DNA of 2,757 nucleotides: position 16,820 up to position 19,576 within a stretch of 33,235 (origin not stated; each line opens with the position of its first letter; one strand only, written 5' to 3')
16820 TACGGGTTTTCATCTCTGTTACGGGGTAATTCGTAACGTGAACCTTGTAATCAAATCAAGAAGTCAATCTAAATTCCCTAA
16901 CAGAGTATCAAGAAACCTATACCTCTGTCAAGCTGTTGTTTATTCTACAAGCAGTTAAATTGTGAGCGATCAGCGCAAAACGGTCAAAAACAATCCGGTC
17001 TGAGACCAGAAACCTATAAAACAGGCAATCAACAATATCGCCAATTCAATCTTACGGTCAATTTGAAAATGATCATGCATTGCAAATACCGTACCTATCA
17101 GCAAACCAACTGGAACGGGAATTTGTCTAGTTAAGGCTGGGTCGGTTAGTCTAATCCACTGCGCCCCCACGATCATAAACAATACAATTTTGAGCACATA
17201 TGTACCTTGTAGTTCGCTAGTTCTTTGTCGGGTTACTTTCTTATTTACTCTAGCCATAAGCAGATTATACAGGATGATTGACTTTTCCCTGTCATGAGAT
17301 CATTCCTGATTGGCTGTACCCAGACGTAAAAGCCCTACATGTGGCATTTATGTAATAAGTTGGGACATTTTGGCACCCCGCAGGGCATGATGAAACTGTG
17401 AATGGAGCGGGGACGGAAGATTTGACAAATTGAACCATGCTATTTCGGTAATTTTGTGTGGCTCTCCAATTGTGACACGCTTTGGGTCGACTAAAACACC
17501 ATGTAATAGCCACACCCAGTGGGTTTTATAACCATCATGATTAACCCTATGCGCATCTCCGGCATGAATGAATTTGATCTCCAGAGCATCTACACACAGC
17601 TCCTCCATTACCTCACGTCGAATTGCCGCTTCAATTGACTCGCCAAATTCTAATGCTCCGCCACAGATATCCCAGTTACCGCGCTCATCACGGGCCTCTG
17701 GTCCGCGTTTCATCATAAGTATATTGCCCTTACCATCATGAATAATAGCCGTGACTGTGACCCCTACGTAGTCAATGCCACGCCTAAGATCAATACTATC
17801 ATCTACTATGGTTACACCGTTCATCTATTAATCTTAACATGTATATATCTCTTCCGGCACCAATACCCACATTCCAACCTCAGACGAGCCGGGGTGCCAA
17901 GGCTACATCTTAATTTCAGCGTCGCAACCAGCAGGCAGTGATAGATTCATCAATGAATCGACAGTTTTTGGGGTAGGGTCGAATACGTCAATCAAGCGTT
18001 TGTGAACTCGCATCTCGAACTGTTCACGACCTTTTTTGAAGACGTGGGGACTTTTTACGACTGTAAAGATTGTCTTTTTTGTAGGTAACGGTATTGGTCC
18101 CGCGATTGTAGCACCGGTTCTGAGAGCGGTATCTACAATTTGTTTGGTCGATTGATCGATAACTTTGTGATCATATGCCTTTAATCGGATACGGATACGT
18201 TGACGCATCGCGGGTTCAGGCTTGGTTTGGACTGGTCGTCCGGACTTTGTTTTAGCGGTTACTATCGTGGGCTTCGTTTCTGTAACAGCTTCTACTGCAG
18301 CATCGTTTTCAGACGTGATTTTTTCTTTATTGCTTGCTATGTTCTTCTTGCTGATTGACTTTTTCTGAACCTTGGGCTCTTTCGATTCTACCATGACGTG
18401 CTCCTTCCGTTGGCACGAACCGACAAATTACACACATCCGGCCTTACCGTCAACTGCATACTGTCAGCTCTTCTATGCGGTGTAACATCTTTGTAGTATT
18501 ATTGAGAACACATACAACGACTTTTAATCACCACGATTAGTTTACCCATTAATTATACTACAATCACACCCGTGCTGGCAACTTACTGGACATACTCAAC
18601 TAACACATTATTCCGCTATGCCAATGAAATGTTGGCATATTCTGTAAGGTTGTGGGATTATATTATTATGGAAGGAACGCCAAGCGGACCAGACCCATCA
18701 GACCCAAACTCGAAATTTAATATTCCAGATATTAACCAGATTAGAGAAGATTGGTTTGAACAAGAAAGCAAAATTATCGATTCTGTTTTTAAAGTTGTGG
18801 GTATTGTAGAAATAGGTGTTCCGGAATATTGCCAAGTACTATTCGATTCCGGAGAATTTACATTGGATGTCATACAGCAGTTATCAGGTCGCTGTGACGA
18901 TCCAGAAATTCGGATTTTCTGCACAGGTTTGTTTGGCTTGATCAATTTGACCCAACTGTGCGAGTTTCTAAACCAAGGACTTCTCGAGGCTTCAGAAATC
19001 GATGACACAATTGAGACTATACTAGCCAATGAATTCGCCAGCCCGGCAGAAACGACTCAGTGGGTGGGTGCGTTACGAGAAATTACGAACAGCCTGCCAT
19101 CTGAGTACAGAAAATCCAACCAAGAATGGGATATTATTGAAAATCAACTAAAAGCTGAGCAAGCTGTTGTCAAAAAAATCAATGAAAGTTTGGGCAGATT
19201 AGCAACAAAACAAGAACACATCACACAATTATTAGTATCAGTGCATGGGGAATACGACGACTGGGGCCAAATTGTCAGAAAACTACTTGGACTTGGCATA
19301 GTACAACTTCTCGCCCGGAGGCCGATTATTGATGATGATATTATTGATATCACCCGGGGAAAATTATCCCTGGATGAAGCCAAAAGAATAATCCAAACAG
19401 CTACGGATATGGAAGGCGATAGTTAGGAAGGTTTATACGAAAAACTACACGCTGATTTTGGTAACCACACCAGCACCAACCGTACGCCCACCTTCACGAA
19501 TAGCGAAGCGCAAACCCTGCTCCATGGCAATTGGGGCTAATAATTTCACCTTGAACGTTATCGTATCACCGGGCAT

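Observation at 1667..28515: Stop-to-start relay sORFs tile almost every long intercistronic spacer of the RNAP/ribosomal-protein supercluster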

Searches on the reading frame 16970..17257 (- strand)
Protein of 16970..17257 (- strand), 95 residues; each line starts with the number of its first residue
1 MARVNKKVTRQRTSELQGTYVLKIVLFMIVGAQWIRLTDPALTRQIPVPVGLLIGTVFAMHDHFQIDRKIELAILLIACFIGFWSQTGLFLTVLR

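Call 34: search_protein_families(library=pfam, proteins=[window:16970-17257:-], max_evalue=0.01)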
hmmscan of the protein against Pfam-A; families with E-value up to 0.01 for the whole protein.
window:16970-17257:- (95 aa): 0 families

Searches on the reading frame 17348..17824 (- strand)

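Call 34: search_protein_families(library=pfam, proteins=[window:17348-17824:-], max_evalue=0.01)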
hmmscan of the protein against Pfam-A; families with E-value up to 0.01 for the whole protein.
window:17348-17824:- (158 aa): 2 families
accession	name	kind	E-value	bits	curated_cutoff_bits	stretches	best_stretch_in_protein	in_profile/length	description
PF00293.34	NUDIX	-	1.6e-17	64.2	21.1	1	22-140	4-122/134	NUDIX domain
PF14815.12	NUDIX_4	-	0.002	18.3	35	1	25-138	2-100/113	NUDIX domain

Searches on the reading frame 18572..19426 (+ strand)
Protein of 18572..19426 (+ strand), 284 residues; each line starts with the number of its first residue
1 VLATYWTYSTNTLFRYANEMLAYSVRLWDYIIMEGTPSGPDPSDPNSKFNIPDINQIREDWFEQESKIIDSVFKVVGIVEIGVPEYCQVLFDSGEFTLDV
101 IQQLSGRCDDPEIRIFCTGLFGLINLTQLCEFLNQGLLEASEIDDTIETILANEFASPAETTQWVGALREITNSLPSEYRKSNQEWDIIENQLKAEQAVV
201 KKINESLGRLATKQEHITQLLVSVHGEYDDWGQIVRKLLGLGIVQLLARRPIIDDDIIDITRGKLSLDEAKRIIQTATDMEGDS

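Call 34: search_protein_families(library=pfam, proteins=[window:18572-19426:+], max_evalue=0.01)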
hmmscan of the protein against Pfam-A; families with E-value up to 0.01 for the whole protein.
window:18572-19426:+ (284 aa): 0 families
